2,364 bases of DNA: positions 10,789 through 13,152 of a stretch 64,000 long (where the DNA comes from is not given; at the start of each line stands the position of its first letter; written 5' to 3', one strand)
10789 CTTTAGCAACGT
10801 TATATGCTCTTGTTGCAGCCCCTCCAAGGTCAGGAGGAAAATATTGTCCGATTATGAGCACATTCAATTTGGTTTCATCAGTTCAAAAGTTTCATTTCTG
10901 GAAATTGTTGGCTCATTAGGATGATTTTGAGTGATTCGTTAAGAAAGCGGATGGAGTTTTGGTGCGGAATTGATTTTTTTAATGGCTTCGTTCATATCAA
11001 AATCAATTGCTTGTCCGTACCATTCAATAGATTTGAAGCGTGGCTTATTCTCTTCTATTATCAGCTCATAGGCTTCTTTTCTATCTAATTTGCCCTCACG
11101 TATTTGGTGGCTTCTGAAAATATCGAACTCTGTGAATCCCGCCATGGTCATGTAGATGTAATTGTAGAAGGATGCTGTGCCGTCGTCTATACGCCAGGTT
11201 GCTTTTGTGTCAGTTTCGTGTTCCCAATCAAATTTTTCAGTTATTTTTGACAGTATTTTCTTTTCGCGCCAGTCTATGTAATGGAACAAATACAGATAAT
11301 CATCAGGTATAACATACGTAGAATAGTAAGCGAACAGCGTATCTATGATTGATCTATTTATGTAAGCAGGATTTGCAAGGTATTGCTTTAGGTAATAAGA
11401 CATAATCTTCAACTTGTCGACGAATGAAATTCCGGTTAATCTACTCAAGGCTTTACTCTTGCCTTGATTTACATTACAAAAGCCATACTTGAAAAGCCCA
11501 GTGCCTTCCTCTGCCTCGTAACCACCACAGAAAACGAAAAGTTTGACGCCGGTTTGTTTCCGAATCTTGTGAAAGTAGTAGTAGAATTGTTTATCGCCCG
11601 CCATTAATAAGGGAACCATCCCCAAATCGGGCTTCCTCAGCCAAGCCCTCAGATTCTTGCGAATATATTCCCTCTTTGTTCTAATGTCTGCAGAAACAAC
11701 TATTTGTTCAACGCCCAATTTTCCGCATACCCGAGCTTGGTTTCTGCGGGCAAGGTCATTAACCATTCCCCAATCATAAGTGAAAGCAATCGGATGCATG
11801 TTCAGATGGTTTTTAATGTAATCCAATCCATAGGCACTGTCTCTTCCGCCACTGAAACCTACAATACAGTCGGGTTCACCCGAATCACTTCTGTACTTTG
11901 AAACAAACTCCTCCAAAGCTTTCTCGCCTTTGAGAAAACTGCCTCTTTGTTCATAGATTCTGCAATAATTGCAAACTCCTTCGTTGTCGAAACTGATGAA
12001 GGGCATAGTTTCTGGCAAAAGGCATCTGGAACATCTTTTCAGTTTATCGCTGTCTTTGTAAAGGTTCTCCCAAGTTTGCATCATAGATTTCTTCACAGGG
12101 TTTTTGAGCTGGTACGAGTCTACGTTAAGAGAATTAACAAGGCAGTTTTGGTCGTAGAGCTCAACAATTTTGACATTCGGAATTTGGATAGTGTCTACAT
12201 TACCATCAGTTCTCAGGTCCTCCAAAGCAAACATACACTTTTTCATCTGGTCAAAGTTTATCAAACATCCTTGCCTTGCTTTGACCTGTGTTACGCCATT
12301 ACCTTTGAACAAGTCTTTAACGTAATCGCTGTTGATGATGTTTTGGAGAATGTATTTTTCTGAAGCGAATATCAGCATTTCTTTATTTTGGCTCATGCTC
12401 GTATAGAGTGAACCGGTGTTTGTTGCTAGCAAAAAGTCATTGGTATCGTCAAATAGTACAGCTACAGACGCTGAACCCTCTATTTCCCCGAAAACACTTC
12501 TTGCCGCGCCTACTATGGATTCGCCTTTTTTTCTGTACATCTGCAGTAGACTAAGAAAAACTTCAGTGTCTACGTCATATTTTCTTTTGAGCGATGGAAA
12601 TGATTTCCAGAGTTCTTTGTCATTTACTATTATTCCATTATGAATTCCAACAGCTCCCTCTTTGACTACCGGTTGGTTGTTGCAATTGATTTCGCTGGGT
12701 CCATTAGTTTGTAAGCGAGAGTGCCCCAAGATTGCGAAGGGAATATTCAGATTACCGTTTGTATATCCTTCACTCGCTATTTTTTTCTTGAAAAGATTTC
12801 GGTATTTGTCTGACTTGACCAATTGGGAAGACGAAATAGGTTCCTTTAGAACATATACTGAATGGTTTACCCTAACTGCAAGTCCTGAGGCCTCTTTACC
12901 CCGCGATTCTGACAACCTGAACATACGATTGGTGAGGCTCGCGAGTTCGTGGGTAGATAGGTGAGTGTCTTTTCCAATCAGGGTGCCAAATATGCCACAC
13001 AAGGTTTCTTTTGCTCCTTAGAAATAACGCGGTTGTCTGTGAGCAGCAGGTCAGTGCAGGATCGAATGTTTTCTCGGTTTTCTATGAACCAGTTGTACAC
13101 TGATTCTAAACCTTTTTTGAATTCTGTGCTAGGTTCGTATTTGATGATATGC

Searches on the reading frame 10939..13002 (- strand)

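Call 81: search_protein_families(library=pfam, proteins=[window:10939-13002:-], max_evalue=0.00001)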
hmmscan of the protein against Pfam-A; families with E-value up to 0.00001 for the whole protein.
window:10939-13002:- (687 aa): 2 families
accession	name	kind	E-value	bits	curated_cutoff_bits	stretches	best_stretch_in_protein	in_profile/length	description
PF13522.11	GATase_6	-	1.4e-10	41.7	27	1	90-215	12-130/130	Glutamine amidotransferase domain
PF13537.11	GATase_7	-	2.8e-10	40.7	25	1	94-219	1-121/123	Glutamine amidotransferase domain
